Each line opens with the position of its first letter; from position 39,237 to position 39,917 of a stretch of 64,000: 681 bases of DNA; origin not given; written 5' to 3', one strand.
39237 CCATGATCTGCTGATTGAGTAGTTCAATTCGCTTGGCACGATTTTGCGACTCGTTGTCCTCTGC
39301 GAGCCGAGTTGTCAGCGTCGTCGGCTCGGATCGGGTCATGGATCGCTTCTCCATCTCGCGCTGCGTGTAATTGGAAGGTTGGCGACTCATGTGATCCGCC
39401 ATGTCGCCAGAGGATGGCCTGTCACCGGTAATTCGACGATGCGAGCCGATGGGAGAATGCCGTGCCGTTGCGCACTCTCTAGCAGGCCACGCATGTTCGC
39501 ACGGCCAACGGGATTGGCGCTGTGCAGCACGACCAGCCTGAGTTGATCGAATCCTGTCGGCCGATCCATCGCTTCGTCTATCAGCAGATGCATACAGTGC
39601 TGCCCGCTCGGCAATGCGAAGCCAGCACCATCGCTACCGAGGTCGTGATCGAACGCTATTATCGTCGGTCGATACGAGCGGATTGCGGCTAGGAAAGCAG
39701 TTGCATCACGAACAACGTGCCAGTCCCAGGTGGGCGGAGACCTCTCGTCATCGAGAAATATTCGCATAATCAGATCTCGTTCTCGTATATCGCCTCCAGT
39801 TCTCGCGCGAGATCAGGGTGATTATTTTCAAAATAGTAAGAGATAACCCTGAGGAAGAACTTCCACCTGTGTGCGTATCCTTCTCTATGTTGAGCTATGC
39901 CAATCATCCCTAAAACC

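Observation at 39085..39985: Tightly coupled three-gene cassette built around a phage-type cREC-like receiver fold, flanked by two small membrane proteins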

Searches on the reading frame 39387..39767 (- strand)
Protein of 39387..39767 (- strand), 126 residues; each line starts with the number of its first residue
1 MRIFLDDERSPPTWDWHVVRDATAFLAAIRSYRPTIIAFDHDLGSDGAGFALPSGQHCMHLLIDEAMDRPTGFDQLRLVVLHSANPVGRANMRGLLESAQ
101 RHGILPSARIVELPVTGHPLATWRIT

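Call 4: search_protein_families(library=pfam, proteins=[window:39387-39767:-], max_evalue=1)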
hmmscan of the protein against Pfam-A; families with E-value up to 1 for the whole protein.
window:39387-39767:- (126 aa): 1 family
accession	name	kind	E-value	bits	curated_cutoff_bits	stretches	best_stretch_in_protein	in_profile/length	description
PF20274.4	cREC_REC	-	5.3e-19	69.1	27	1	1-97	1-87/88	Cyclic-phosphate processing Receiver domain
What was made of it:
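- On cREC_REC (PF20274): 69.1 bits against a cutoff of 27, E 5.3e-19, profile positions 1-87 of 88 (call 4).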

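Call 5: search_protein_families(library=ncbifam, proteins=[window:39387-39767:-], max_evalue=1)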
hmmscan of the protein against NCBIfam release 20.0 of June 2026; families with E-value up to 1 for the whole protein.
window:39387-39767:- (126 aa): 0 families

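Call 8: search_protein_families(library=phrogs, proteins=[window:39387-39767:-], max_evalue=1)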
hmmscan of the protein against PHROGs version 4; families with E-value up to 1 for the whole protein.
window:39387-39767:- (126 aa): 1 family
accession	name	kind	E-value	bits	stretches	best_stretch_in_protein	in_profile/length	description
phrog_1479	-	unknown function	4.4e-22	79.7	1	1-102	6-106/124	-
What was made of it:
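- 39387..39767 (-): cREC gene. 126-aa stand-alone cyclic-phosphate-processing receiver (cREC_REC) domain protein with a clade-specific C-terminal extension (about residues 98-126). Pfam PF20274 E 5.3e-19, 69.1 bits, cutoff 27 (call 4). phrog_1479 E 4.4e-22 (call 8).
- On cREC_REC (PF20274): Also phrog_1479, E 4.4e-22 (call 8).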

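Call 9: search_protein_families(library=padloc, proteins=[window:39387-39767:-], max_evalue=1)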
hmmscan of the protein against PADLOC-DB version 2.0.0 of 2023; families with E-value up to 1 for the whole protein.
window:39387-39767:- (126 aa): 0 families

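Call 13: find_homologous_proteins(query=window:39387-39767:-)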
Query window:39387-39767:- (126 aa): 36 proteins with E <= 0.001 among 62 candidates.
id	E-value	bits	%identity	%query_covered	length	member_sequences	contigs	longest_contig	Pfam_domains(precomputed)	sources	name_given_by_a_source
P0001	1.4e-77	276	96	100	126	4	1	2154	PF20274.5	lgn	-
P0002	7.1e-76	271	96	100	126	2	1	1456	PF20274.5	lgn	-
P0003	1.5e-70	253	90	99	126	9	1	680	PF20274.5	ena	-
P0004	4.8e-68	245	86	99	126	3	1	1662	PF20274.5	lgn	-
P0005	4.2e-66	239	86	99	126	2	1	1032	PF20274.5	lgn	-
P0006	8.9e-60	219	82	100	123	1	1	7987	PF20274.5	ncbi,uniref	ncbi:cyclic-phosphate processing receiver domain-containing protein [Sphingomonas sp. ZB1N12]|uniref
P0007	2.1e-58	214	78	98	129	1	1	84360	PF20274.5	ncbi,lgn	-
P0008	4.7e-58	213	76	100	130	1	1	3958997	PF20274.5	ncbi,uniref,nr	ncbi:hypothetical protein FSB78_08385 [Sphingomonas ginsenosidivorax]|uniref:Cyclic-phosphate proces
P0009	2.6e-57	211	77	98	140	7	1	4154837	PF20274.5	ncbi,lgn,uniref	ncbi:cyclic-phosphate processing receiver domain-containing protein [Sphingomonas aerolata]|uniref:c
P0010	1.6e-56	208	74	99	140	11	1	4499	PF20274.5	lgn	-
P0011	4.5e-56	207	77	98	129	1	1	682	PF20274.5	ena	-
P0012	1.0e-55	205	75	98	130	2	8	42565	PF20274.5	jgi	jgi:hypothetical protein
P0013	1.4e-55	205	74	98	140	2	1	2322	PF20274.5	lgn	-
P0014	2.8e-55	204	72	98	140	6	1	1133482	PF20274.5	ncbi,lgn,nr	ncbi:cyclic-phosphate processing receiver domain-containing protein [Sphingomonas aerolata]|nr:cycli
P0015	6.1e-55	203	71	100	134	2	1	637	PF20274.5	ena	-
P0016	9.2e-54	199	71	100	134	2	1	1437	PF20274.5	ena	-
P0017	1.2e-53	199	73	99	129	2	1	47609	PF20274.5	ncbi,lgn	-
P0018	1.9e-52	195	69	100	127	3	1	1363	PF20274.5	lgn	-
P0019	8.2e-52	193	70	100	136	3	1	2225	PF20274.5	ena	-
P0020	1.4e-51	192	70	99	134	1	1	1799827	PF20274.5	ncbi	ncbi:cyclic-phosphate processing receiver domain-containing protein [Sphingomonas sp. M1A8_2b]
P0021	2.4e-51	191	70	98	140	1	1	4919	PF20274.5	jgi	jgi:hypothetical protein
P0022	8.5e-47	177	63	96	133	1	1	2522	PF20274.5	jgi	jgi:hypothetical protein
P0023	2.2e-45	172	69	96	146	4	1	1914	PF20274.5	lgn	-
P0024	3.0e-41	159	57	97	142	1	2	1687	PF20274.5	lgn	-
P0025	6.2e-39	151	56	96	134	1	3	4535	PF20274.5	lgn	-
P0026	8.3e-39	151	57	97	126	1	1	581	PF20274.5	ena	-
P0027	6.2e-38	148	65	86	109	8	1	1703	PF20274.5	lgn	-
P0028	5.8e-35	138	57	96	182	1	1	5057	PF20274.5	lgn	-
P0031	1.2e-30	124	83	56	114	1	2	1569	PF20274.5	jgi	jgi:hypothetical protein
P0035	1.9e-11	62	41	80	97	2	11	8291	PF20274.5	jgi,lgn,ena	jgi:hypothetical protein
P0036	5.2e-9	54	39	84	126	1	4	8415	PF20274.5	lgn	-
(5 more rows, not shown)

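Call 14: find_encoding_contigs(protein=P0008, flank=6000, max_places=2)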
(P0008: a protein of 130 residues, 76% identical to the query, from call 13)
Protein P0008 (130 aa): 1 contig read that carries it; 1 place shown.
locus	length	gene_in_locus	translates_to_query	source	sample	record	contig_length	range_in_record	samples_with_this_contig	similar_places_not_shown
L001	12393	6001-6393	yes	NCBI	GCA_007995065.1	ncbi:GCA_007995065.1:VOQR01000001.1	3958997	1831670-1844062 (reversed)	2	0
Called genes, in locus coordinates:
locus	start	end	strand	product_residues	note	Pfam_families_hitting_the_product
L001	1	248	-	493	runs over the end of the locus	PF12161:HsdM_N (weak), PF02384:N6_Mtase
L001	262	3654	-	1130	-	PF04313:HSDR_N (faint), PF00270:DEAD, PF04851:ResIII, PF18766:SWI2_SNF2, PF00271:Helicase_C (weak), PF08463:EcoEI_R_C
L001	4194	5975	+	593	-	PF03235:GmrSD_N, PF07510:GmrSD_C (weak)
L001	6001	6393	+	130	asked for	PF20274:cREC_REC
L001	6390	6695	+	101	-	-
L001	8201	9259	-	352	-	-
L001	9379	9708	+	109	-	PF01451:LMWPc (weak)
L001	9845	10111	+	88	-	PF13560:HTH_31 (weak), PF01381:HTH_3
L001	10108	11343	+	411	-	PF13657:Couple_hipA, PF07804:HipA_C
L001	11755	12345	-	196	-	-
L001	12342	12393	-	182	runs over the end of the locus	-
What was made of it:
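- L001 keeps GmrSD-cREC-C next to hsdR with no helicase (call 14).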

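Call 15: find_encoding_contigs(protein=P0009, flank=6000, max_places=2)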
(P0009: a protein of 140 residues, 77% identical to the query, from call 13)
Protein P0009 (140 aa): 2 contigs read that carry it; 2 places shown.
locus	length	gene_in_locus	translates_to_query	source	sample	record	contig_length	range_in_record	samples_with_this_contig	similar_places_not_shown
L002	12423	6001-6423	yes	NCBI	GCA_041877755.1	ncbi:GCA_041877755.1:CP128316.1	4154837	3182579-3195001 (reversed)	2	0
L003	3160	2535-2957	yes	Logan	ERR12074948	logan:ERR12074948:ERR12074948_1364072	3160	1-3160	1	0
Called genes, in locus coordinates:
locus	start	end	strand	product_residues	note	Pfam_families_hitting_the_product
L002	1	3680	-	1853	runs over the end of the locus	PF13195:DUF4011, PF13086:AAA_11 (weak), PF13245:AAA_19 (faint), PF13604:AAA_30 (weak), PF13086:AAA_11, PF13087:AAA_12, PF18741:MTES_1575, PF11784:DUF3320, +1 more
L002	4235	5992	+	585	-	PF03235:GmrSD_N, PF07510:GmrSD_C (faint)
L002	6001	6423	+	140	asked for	PF20274:cREC_REC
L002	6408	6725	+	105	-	-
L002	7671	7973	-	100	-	-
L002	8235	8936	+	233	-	PF00702:Hydrolase, PF13419:HAD_2 (weak), PF13242:Hydrolase_like (weak)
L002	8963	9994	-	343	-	-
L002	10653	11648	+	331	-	-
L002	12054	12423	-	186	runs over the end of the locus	-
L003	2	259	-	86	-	?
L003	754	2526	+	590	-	PF03235:GmrSD_N, PF07510:GmrSD_C (faint)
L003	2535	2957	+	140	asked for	PF20274:cREC_REC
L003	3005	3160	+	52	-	?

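Call 16: find_encoding_contigs(protein=P0020, flank=6000, max_places=2)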
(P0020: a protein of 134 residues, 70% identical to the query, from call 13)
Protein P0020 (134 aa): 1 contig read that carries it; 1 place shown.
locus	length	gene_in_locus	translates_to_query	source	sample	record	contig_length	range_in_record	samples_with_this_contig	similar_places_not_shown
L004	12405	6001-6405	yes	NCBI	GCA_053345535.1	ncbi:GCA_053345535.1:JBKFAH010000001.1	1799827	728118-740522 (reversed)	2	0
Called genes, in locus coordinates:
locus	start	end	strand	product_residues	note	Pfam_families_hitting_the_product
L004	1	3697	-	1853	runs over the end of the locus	PF13195:DUF4011, PF13086:AAA_11 (weak), PF13245:AAA_19 (faint), PF13604:AAA_30 (weak), PF13086:AAA_11, PF13087:AAA_12, PF18741:MTES_1575, PF11784:DUF3320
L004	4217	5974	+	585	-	PF03235:GmrSD_N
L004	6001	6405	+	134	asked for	PF20274:cREC_REC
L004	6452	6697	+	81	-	-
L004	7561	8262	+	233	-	PF00702:Hydrolase, PF13419:HAD_2 (weak), PF13242:Hydrolase_like (weak)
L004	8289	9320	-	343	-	-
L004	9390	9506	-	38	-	PF04960:Glutaminase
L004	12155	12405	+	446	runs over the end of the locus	PF00589:Phage_integrase (faint)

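Call 22: find_encoding_contigs(protein=P0001, flank=6000, max_places=3)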
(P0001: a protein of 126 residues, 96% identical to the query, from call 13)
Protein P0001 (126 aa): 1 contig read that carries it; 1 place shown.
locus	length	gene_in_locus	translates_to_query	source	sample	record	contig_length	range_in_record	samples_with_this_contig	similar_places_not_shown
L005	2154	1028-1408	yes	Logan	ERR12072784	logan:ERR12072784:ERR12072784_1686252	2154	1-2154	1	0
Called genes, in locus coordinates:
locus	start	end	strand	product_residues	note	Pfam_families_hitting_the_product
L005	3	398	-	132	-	?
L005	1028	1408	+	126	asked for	PF20274:cREC_REC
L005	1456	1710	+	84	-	-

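Call 23: find_encoding_contigs(protein=P0006, flank=8000, max_places=2)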
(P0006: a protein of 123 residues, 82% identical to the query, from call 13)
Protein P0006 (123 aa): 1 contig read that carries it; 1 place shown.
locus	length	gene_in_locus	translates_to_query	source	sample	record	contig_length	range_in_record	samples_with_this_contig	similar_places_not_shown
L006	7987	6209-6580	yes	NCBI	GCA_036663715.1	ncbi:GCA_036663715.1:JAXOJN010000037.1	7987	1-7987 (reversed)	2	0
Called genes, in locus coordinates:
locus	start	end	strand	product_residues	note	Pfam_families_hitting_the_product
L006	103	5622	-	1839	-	PF13195:DUF4011, PF13086:AAA_11 (weak), PF13245:AAA_19 (faint), PF13604:AAA_30 (weak), PF13086:AAA_11, PF13087:AAA_12, PF18741:MTES_1575, PF11784:DUF3320, +1 more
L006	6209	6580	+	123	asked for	PF20274:cREC_REC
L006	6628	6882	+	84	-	-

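Call 24: find_encoding_contigs(protein=P0007, flank=8000, max_places=2)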
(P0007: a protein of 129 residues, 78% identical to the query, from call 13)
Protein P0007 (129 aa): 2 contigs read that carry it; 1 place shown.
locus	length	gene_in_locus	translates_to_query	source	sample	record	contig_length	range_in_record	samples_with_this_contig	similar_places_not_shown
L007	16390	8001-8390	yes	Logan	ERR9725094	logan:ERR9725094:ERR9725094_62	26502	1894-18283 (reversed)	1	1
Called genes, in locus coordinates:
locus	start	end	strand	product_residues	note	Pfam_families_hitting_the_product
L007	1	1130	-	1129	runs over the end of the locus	PF13643:DUF4145 (weak), PF04313:HSDR_N (faint), PF00270:DEAD (weak), PF04851:ResIII, PF18766:SWI2_SNF2, PF00271:Helicase_C (weak), PF08463:EcoEI_R_C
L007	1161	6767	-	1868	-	PF13195:DUF4011, PF13086:AAA_11 (weak), PF13245:AAA_19 (faint), PF13604:AAA_30 (weak), PF13086:AAA_11, PF13087:AAA_12, PF18741:MTES_1575, PF11784:DUF3320, +1 more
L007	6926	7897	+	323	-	PF10134:RPA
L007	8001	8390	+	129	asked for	PF20274:cREC_REC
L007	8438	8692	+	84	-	-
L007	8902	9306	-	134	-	-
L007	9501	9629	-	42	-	-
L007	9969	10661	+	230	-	PF13391:HNH_2 (weak)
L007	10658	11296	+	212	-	-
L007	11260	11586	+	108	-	-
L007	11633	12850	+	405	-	PF13091:PLDc_2 (weak)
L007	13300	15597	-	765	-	-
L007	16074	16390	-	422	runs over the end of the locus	PF00817:IMS, PF11799:IMS_C, PF13438:DUF4113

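Call 36: find_related_loci(query=A1, collection=genome_contigs, flank=6000)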
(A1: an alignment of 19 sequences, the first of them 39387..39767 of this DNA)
Query A1 (126 aa) in genome_contigs; peptide patterns used: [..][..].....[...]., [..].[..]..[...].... (x = any residue, [..] = any of these).
232 stretches matched a pattern; 45 encode a relative of the query (tblastn E <= 1e-3); 45 distinct loci.
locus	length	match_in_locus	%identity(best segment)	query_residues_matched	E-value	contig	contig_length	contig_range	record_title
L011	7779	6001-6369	82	1-126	5e-63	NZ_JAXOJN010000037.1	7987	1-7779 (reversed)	Sphingomonas sp. ZB1N12 Y661_37, whole genome shotgun sequence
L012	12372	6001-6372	72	2-125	1e-59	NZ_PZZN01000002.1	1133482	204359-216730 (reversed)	Sphingomonas aerolata strain NW12 Ga0191659_12, whole genome shotgun sequence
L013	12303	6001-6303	43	2-102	2e-19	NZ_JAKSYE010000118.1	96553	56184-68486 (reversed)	Methylobacterium sp. E-045 k141_4275, whole genome shotgun sequence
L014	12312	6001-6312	36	1-102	3e-15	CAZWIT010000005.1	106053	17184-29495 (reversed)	MAG TPA_asm: uncultured Gammaproteobacteria bacterium isolate SRP300315_co1_55 genome assembly, contig: NODE_86_length_1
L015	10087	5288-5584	35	1-98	5e-14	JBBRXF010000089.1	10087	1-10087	MAG: Campylobacterales bacterium isolate La4_metabat2.174 La4_metabat2.174_K_784320_L_10087_cov_11.7823, whole genome sh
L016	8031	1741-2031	36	3-98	6e-14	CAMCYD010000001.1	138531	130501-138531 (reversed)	MAG: Helicobacter pylori PMSS1 isolate MiH-14oct19-106 genome assembly, contig: MiH-14oct19-C83, whole genome shotgun se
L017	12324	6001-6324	33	1-110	6e-14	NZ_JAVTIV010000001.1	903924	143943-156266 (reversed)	Sphingobium sp. WCS2017Hpa-17 NODE_1_length_903924_cov_18.912380, whole genome shotgun sequence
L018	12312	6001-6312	36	3-102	2e-13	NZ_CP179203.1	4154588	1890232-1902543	Pseudopelagicola sp. nBUS_19 chromosome, complete genome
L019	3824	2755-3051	38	1-98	3e-13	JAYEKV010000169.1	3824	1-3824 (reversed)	MAG: Campylobacterota bacterium isolate MAG128 MAG128_169, whole genome shotgun sequence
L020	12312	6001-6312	35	3-102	4e-12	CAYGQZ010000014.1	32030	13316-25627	MAG TPA_asm: uncultured Rhodobacterales bacterium isolate ERP117304_co3_159 genome assembly, contig: NODE_2040_length_32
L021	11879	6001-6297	36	1-98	5e-12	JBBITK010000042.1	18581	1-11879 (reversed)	MAG: Arcobacter sp. isolate PBS170224_bin_395 NODE_794_length_18581_cov_4.423567, whole genome shotgun sequence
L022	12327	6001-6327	32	1-116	1e-11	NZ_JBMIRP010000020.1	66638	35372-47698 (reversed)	Ureibacillus sp. MALMAid1270 k141_55, whole genome shotgun sequence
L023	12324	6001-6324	34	1-110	3e-11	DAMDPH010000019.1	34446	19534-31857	MAG TPA_asm: Sphingobium sp. isolate CTOTU50695 NODE_118_length_34446_cov_9.148934, whole genome shotgun sequence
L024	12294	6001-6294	35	3-96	2e-11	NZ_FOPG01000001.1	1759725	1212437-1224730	Sulfitobacter dubius strain DSM 16472, whole genome shotgun sequence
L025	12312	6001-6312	32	3-102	3e-11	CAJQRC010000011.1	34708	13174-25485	MAG: uncultured Tateyamaria sp. isolate 0.2_20180522_Bin_MAXBIN_086_sub_1 genome assembly, contig: c_000000001519, whole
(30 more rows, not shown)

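Call 51: find_encoding_contigs(protein=P0028, flank=5000, max_places=2)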
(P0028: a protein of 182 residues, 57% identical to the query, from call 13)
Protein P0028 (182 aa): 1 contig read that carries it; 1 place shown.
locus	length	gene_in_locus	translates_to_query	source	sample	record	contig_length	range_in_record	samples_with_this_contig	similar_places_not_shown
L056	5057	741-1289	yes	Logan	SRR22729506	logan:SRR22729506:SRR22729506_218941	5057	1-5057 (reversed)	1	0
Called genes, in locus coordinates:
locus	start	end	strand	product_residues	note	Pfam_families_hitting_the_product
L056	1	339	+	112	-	?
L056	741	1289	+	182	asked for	PF20274:cREC_REC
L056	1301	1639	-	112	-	-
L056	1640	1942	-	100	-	-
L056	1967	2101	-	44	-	-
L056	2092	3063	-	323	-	-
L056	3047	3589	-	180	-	PF13560:HTH_31 (weak), PF01381:HTH_3 (faint)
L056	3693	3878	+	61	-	-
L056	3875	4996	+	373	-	PF00589:Phage_integrase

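Call 56: search_solved_structures(query=A1, max_evalue=10, show_alignments=2)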
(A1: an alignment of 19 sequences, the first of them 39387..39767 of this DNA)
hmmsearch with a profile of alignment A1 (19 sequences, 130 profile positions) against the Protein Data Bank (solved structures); distinct sequences matched with E-value up to 10: 2.
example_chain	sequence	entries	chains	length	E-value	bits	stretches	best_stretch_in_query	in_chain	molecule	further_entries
6b9v_A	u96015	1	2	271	1.1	12.9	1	7-64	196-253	Beta-lactamase-like protein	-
8vd6_A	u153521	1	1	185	2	12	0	59-111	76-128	CAP REPEAT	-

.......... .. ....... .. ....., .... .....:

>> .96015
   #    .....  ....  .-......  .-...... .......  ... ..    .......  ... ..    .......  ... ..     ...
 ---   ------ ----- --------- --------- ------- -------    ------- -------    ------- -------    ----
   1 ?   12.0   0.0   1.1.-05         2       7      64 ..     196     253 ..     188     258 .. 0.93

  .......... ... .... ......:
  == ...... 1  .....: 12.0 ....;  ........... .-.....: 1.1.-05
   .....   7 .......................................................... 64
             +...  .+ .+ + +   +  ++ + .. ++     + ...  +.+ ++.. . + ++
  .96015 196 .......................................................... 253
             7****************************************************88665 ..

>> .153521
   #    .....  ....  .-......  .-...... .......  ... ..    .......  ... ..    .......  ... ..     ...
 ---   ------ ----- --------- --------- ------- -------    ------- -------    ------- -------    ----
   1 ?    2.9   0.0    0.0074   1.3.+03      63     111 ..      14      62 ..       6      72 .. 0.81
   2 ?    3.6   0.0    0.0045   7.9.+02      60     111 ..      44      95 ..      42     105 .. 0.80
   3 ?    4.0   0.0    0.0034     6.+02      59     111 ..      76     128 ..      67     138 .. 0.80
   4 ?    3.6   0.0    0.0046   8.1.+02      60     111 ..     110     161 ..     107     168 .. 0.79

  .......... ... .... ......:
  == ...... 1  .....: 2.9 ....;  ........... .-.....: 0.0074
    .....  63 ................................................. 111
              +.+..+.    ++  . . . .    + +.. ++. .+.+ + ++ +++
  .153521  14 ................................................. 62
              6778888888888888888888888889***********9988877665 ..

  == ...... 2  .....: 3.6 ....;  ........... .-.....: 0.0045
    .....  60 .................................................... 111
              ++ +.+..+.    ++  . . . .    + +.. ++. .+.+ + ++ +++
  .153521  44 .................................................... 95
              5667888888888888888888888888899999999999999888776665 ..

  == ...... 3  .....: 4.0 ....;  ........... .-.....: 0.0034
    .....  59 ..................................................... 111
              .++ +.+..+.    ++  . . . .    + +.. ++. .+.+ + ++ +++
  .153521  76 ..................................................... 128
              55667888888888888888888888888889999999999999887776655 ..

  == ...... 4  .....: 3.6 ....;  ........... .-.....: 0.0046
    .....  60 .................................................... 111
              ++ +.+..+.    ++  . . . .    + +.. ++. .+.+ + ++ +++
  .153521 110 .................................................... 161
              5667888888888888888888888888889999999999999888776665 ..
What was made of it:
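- Tried and rejected: None (call 56).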

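Call 67: predict_structure(alignment_id=A1)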
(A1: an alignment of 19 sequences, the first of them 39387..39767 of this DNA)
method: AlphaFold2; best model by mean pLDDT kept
length: 126 residues; sequences in the alignment: 19
mean_pLDDT: 95.0   pTM: 0.88
mean pLDDT of the five models: 95.0, 93.9, 93.7, 92.1, 91.8
residues with pLDDT >= 90: 106; 70-90: 19; 50-70: 1; < 50: 0
segments of 3 or more residues with pLDDT < 50: none
pLDDT, mean of each block of 10 residues (from residue 1): 96 92 97 97 90 96 98 97 97 98 97 92 80
secondary structure, 60 per line:
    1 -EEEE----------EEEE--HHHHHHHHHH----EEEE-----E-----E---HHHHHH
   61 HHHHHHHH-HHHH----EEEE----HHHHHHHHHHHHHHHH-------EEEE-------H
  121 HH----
elements in order: E2-5 E16-19 H22-31 E36-39 H55-68 H70-73 E78-81 H86-101 E109-112
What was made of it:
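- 39387..39767 (-): AF2 pLDDT 95, pTM 0.88 (call 67).
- On cREC_REC (PF20274): AF2 pLDDT 95, five strands with intervening helices (call 67).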
